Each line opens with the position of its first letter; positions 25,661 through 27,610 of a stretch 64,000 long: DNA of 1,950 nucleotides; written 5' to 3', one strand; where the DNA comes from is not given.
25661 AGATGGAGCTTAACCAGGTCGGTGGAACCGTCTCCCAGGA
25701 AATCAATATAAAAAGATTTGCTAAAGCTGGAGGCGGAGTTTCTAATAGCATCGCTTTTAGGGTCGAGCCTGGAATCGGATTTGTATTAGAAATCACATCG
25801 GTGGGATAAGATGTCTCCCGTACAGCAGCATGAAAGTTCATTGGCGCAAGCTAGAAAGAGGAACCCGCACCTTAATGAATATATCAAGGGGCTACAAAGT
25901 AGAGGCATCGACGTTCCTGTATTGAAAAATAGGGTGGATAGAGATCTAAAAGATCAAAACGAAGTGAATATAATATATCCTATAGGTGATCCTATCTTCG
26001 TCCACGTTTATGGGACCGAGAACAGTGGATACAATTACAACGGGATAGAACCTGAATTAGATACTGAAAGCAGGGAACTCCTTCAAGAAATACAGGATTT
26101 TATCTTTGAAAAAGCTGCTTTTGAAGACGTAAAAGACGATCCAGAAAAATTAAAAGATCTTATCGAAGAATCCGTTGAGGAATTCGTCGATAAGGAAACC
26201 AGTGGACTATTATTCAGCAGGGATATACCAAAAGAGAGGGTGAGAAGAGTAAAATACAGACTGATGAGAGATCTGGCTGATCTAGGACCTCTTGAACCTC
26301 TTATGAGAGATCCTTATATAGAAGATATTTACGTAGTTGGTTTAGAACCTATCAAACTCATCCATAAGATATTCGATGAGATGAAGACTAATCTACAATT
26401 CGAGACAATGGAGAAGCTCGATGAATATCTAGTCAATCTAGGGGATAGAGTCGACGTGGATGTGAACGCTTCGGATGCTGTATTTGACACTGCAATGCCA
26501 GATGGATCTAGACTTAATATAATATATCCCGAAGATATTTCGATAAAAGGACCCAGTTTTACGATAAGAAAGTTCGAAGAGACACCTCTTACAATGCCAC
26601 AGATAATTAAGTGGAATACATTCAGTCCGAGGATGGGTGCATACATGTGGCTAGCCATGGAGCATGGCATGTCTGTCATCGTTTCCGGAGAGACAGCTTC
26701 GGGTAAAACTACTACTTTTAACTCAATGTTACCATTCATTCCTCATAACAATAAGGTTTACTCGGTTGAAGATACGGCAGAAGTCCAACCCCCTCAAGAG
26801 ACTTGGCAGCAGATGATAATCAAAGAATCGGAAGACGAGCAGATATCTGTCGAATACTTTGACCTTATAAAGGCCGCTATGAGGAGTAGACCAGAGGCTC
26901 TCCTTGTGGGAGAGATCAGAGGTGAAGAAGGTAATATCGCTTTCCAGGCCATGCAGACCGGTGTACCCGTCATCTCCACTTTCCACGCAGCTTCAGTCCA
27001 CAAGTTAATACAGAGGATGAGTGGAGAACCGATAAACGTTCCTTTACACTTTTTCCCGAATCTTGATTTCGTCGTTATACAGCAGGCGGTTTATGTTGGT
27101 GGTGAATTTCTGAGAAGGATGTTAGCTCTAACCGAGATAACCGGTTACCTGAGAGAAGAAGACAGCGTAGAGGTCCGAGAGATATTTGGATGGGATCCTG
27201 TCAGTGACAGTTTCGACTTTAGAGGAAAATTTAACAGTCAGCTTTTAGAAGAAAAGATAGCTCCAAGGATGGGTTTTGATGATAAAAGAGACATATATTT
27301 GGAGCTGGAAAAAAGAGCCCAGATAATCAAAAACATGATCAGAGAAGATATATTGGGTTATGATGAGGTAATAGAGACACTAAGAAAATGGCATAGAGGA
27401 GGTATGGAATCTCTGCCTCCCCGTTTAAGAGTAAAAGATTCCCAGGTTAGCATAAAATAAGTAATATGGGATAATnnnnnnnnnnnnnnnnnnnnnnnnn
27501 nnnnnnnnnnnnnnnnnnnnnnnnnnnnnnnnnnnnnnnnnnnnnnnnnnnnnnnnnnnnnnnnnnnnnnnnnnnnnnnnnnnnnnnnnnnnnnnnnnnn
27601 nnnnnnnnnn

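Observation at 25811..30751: ArlJ flanked by two ArlI/FlaI-family ATPase paralogs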

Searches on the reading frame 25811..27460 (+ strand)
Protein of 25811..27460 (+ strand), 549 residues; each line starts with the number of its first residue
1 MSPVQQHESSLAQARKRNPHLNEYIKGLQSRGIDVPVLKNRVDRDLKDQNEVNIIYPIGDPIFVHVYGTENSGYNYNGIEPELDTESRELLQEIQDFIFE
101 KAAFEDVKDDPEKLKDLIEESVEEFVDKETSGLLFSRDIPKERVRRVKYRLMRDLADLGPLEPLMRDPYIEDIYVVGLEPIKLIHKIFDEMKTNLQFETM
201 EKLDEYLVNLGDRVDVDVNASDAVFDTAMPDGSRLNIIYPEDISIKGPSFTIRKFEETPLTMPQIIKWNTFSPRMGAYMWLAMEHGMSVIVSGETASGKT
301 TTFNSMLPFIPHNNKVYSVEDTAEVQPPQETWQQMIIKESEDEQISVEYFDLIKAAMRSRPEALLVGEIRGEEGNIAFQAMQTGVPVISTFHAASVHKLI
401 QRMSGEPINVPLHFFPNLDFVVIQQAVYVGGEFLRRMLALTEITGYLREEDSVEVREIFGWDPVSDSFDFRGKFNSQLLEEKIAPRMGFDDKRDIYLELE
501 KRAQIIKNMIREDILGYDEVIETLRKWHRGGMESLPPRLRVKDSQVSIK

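Call 3: search_protein_families(library=pfam, proteins=[window:25811-27460:+], max_evalue=0.01)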
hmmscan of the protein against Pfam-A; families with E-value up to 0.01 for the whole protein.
window:25811-27460:+ (549 aa): 2 families
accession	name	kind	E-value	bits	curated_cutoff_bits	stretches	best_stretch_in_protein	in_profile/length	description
PF00437.27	T2SSE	-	1e-32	113.7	24.9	1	156-404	3-256/370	Type II/IV secretion system protein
PF12775.13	AAA_7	-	0.0098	15.9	25.8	0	274-319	21-67/181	P-loop containing dynein motor region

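Call 4: search_protein_families(library=ncbifam, proteins=[window:25811-27460:+], max_evalue=0.01)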
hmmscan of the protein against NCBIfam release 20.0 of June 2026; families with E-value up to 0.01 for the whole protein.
window:25811-27460:+ (549 aa): 17 families
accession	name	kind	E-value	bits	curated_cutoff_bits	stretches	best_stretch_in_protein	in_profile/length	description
NF058587.1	archaellum_moto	equivalog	2.6e-192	640.2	550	1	23-536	2-526/527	archaellum flagellar ATPase motor FlaI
NF053672.1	bindosome_BasE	exception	2.5e-47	161.8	1000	1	53-529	39-509/512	bindosome assembly system ATPase subunit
TIGR03819.1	heli_sec_ATPase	hypoth_equivalog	4.1e-32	111.7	373.15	1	140-403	34-297/340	TadA family conjugal transfer-associated ATPase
TIGR02788.1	VirB11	equivalog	4.1e-29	101.6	249.95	1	275-403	133-262/308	P-type DNA transfer ATPase VirB11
NF041000.1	ATPase_ComGA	equivalog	8.7e-22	77.4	300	1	280-404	123-243/267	competence type IV pilus ATPase ComGA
NF010475.0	PRK13900.1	equivalog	1.4e-21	76.9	389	1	278-401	152-277/333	type IV secretion system ATPase VirB11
TIGR02782.1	TrbB_P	equivalog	2.3e-21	76.4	304.55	1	209-403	60-252/303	P-type conjugative transfer ATPase TrbB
TIGR01420.1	pilT_fam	subfamily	3e-17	62.9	319.1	1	284-403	121-239/343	PilT/PilU family type 4a pilus ATPase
NF010425.0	PRK13851.1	equivalog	8.5e-17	61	461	1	282-396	158-273/344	type IV secretion system protein VirB11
NF010469.0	PRK13894.1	subfamily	1.7e-16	60.5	508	1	218-403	82-264/320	conjugal transfer ATPase TrbB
NF053534.1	T4PilAsmATPsTfpB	equivalog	2.6e-16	59.1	850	1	247-403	307-449/584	type IV pilus assembly ATPase TfpB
NF010407.0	PRK13833.1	subfamily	2.7e-15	56.6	499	1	234-403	94-259/323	conjugal transfer protein TrbB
NF007755.0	PRK10436.1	equivalog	7e-15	54.6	617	1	283-413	217-340/465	type II secretion system protein GspE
TIGR02533.1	type_II_gspE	equivalog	2.5e-12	46.2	630.25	1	281-403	239-356/486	type II secretion system ATPase GspE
TIGR02538.1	type_IV_pilB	equivalog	4.4e-12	45.4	675.65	1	285-404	316-430/564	type IV-A pilus assembly ATPase PilB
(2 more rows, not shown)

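Call 15: find_homologous_proteins(query=window:25811-27457:+, max_evalue=1e-30)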
Query window:25811-27457:+ (549 aa): 7264 proteins with E <= 1e-30 among 8000 candidates; the best 120 are listed.
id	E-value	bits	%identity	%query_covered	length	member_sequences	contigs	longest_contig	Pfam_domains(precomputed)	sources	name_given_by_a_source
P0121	0.0e+0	1182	95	100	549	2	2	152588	PF00437.27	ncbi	-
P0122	0.0e+0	1090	85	100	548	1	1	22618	PF00437.27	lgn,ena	-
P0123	0.0e+0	1082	85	100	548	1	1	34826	PF00437.27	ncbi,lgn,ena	-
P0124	0.0e+0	1076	86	99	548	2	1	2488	PF00437.27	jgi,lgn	-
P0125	0.0e+0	1063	83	100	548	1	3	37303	PF00437.27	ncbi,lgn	-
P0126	2.1e-288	975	75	98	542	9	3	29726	PF00437.27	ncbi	-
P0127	1.3e-265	900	72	97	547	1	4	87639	PF00437.27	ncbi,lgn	-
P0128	4.0e-245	832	65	97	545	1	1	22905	PF00437.27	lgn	-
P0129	3.1e-231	787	62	97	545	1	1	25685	PF00437.27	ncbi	ncbi:MAG: type II/IV secretion system ATPase subunit [Thermoplasmata archaeon]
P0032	5.1e-167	575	48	96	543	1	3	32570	PF00437.27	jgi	-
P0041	2.5e-166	572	48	96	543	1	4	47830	PF00437.27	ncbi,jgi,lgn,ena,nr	ncbi:hypothetical protein B6U90_02045 [Thermoplasmatales archaeon ex4484_6]|nr:MAG: hypothetical pro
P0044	8.0e-165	568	47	95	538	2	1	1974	PF00437.27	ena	-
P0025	4.8e-163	562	46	96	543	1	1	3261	PF00437.27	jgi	jgi:flagellar protein FlaI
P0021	2.3e-162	559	48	96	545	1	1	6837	PF00437.27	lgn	-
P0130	1.3e-161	557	47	95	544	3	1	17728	PF00437.27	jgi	jgi:flagellar protein FlaI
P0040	2.7e-158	546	47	95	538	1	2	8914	PF00437.27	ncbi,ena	-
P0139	2.0e-157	543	48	95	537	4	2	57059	PF00437.27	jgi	jgi:flagellar protein FlaI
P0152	9.0e-156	538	57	71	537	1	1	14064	PF00437.27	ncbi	-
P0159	3.7e-155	536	47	97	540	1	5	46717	PF00437.27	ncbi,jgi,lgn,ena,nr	ncbi:hypothetical protein B6U90_01200 [Thermoplasmatales archaeon ex4484_6]|nr:MAG: hypothetical pro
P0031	8.0e-155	535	44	95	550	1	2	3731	PF00437.27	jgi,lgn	jgi:flagellar protein FlaI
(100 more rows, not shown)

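Call 32: find_encoding_contigs(protein=P0152, flank=10000, max_places=1)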
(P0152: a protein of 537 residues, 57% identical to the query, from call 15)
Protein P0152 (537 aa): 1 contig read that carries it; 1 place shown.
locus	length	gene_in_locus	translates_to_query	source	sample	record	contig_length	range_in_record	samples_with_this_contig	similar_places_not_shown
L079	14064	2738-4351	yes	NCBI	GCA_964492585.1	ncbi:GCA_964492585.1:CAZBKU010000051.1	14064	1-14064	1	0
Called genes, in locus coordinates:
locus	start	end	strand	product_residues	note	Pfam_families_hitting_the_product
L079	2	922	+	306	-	?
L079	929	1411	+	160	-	PF01917:Flagellin_arch-type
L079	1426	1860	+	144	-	PF01917:Flagellin_arch-type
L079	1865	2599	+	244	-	PF06745:ATPase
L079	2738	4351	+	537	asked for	PF00437:T2SSE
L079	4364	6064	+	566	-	PF00482:T2SSF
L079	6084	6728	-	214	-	PF00731:AIRC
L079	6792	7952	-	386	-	PF22660:RS_preATP-grasp-like, PF02655:ATP-grasp_3 (weak), PF02222:ATP-grasp, PF17769:PurK_C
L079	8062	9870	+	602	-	-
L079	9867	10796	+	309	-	PF00795:CN_hydrolase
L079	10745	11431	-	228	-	-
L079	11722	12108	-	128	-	PF00903:Glyoxalase, PF18029:Glyoxalase_6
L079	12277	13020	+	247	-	PF00378:ECH_1, PF16113:ECH_2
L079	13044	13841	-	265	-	PF16640:Big_3_5 (faint)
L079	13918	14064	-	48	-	?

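Call 47: find_encoding_contigs(protein=P0159, flank=8000, max_places=1)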
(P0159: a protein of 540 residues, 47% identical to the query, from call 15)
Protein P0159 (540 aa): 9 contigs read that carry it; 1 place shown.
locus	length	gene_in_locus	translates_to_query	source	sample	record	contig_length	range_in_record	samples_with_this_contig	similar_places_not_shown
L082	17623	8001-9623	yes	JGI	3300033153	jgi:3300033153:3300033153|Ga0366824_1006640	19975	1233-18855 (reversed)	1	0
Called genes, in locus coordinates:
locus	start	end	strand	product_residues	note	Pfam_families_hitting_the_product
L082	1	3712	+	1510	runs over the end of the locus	-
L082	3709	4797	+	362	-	-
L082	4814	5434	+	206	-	PF01917:Flagellin_arch-type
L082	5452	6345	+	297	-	PF05377:FlaC_arch, PF04659:Arch_fla_DE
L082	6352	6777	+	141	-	-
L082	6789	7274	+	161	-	PF01917:Flagellin_arch-type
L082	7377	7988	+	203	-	PF06745:ATPase (weak)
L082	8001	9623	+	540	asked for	PF00437:T2SSE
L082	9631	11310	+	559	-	PF00482:T2SSF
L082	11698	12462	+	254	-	PF18884:TSP3_bac (faint)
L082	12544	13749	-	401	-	PF00149:Metallophos, PF12850:Metallophos_2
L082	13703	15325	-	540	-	PF02366:PMT (weak), PF13231:PMT_2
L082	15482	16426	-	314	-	PF04055:Radical_SAM, PF08608:Wyosine_form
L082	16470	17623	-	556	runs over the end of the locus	PF01268:FTHFS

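Call 67: find_encoding_contigs(protein=P0139, flank=10000, max_places=2)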
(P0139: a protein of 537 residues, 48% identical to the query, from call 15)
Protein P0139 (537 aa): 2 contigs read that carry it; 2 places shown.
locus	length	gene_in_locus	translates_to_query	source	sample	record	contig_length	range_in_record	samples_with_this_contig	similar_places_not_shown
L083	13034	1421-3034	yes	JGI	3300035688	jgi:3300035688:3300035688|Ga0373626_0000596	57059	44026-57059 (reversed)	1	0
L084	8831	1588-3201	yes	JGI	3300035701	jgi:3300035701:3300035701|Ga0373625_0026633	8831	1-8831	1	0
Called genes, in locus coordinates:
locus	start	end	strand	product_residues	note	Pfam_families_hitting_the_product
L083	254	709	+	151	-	PF01917:Flagellin_arch-type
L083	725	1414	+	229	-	PF06745:ATPase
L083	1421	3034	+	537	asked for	PF00437:T2SSE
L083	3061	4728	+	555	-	PF00482:T2SSF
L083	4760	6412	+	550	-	PF00437:T2SSE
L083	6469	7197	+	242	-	PF03796:DnaB_C, PF06745:ATPase, PF13481:AAA_25 (weak), PF23442:DUF7125 (faint), PF20720:nSTAND3 (weak), PF13479:AAA_24 (faint)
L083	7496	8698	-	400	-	-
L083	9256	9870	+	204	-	PF01917:Flagellin_arch-type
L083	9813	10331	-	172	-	-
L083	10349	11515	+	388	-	PF05377:FlaC_arch, PF04659:Arch_fla_DE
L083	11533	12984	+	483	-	PF04659:Arch_fla_DE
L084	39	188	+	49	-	-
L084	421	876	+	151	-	PF01917:Flagellin_arch-type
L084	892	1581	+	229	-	PF06745:ATPase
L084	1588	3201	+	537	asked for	PF00437:T2SSE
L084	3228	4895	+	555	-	PF00482:T2SSF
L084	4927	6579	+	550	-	PF00437:T2SSE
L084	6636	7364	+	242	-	PF03796:DnaB_C, PF06745:ATPase, PF13481:AAA_25 (weak), PF23442:DUF7125 (faint), PF20720:nSTAND3 (weak), PF13479:AAA_24 (faint)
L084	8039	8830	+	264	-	?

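Call 72: find_homologous_proteins(query=L083:4760-6409:+, max_evalue=1e-30)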
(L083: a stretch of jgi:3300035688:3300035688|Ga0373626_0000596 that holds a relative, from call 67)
Query L083:4760-6409:+ (550 aa): 5225 proteins with E <= 1e-30 among 8000 candidates; the best 120 are listed.
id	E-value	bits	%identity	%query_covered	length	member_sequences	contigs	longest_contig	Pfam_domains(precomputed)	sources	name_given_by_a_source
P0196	0.0e+0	1236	100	100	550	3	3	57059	PF00437.27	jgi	jgi:flagellar protein FlaI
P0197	0.0e+0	1092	87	100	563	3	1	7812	PF00437.27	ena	-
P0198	1.4e-209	715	61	95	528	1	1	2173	PF00437.27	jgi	-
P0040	2.4e-193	662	56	97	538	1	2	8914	PF00437.27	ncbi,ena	-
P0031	4.4e-182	625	54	96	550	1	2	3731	PF00437.27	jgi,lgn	jgi:flagellar protein FlaI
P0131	9.7e-177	607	52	98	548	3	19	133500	PF00437.27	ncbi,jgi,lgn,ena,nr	ncbi:MAG: type II/IV secretion system ATPase subunit [Thermoplasmata archaeon]|nr:type II/IV secreti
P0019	1.0e-175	604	52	98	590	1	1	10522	PF00437.27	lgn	-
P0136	1.3e-175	603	52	97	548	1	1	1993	PF00437.27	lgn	-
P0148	1.5e-175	603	52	97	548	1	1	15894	PF00437.27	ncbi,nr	ncbi:MAG: Flp pilus assembly complex ATPase component TadA [Thermoplasmata archaeon]|nr:Flp pilus as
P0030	3.4e-175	602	53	94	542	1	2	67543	PF00437.27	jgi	-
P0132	1.2e-174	600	53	95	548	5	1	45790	PF00437.27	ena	-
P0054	1.6e-174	600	52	97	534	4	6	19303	PF00437.27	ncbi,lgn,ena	-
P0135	1.1e-173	597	52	96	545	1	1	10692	PF00437.27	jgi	-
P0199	8.6e-173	594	53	96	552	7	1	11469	PF00437.27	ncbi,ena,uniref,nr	ncbi:MAG TPA: hypothetical protein ENG09_01650 [Candidatus Syntrophoarchaeum butanivorans]|uniref:Ba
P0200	1.8e-172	593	50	97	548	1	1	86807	PF00437.27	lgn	-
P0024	2.6e-172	592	52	96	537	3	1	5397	PF00437.27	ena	-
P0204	6.4e-171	588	50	96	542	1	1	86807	PF00437.27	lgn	-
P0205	7.4e-171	587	50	96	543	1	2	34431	PF00437.27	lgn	-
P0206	9.1e-171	587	49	97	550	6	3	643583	PF00437.27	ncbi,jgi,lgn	jgi:flagellar protein FlaI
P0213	4.5e-169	582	50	96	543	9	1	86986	PF00437.27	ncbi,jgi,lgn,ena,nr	ncbi:MAG: type II/IV secretion system ATPase subunit [Candidatus Thermoplasmatota archaeon]|nr:type 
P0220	1.5e-168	580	49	97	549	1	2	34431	PF00437.27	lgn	-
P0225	9.6e-168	577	51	95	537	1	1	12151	PF00437.27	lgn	-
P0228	1.6e-167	576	49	97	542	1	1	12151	PF00437.27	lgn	-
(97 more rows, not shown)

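Call 73: list_cluster_members(proteins=[P0200, P0204, P0205, P0220, P0225, P0228, P0040, P0031, P0024, P0197])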
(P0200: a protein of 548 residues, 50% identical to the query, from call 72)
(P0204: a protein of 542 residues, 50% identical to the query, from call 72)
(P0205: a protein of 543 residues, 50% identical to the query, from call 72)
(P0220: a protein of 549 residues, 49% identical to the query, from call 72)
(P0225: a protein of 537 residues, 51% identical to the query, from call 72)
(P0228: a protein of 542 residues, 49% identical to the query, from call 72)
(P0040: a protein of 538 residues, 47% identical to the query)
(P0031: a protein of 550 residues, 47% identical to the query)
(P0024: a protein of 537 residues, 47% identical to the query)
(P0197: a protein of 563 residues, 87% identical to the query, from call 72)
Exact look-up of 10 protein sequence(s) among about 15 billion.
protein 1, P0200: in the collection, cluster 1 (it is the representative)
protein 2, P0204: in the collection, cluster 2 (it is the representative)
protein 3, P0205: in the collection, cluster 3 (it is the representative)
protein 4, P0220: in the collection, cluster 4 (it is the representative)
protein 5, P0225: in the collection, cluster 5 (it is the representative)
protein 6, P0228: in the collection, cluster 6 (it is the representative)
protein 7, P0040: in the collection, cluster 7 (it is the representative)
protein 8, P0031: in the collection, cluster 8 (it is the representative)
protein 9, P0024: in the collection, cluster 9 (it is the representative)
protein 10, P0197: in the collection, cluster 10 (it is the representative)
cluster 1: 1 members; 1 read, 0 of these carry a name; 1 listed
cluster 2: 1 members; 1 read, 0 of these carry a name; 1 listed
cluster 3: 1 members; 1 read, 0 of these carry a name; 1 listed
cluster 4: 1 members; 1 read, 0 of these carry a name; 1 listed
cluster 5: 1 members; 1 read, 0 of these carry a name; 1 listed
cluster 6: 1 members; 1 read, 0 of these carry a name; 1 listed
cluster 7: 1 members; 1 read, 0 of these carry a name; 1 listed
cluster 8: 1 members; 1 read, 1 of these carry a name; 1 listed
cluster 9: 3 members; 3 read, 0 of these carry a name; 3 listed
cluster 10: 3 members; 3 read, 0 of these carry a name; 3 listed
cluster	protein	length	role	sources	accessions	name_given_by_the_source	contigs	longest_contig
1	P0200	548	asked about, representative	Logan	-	-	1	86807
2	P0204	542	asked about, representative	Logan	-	-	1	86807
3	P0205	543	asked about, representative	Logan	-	-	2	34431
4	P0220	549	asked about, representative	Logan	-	-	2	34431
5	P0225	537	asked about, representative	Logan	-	-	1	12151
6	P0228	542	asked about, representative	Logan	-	-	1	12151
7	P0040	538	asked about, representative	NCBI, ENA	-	-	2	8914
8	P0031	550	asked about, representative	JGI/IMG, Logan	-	flagellar protein FlaI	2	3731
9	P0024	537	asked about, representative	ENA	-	-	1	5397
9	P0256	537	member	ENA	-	-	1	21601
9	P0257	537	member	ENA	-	-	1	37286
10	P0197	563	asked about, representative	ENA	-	-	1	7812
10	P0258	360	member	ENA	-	-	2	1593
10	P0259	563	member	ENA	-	-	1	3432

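Call 74: predict_structure(alignment_id=A2)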
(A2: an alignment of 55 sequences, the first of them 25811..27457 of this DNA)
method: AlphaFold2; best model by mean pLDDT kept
length: 549 residues; sequences in the alignment: 55
mean_pLDDT: 86.4   pTM: 0.76
mean pLDDT of the five models: 86.4, 85.5, 85.5, 81.4, 80.4
residues with pLDDT >= 90: 296; 70-90: 192; 50-70: 53; < 50: 8
segments of 3 or more residues with pLDDT < 50: 1-8
pLDDT, mean of each block of 10 residues (from residue 1): 42 89 94 90 78 89 92 93 92 90 65 84 90 76 91 85 87 90 88 92 84 69 63 73 74 78 92 96 98 85 94 94 82 83 70 92 93 92 96 94 93 96 85 82 93 92 87 85 94 93 97 91 94 95 78
secondary structure, 60 per line:
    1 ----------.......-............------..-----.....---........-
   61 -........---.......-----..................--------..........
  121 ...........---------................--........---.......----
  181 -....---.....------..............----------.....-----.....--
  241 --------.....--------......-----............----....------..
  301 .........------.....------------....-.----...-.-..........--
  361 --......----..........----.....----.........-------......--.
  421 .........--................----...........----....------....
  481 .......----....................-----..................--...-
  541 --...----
elements in order: H11-17 H19-30 H44-48 E52-59 E62-69 E73-79 H85-102 H111-131 H141-156 H159-166 E170-176 E182-185 E189-193 H200-213 E224-228 E234-238 E249-253 H262-267 H273-284 E289-292 H299-309 E316-320 E333-336 H349-358 E363-368 H373-382 E387-391 H396-404 H412-417 E420-429 E432-447 E452-462 E467-470 H477-487 H492-511 H517-534
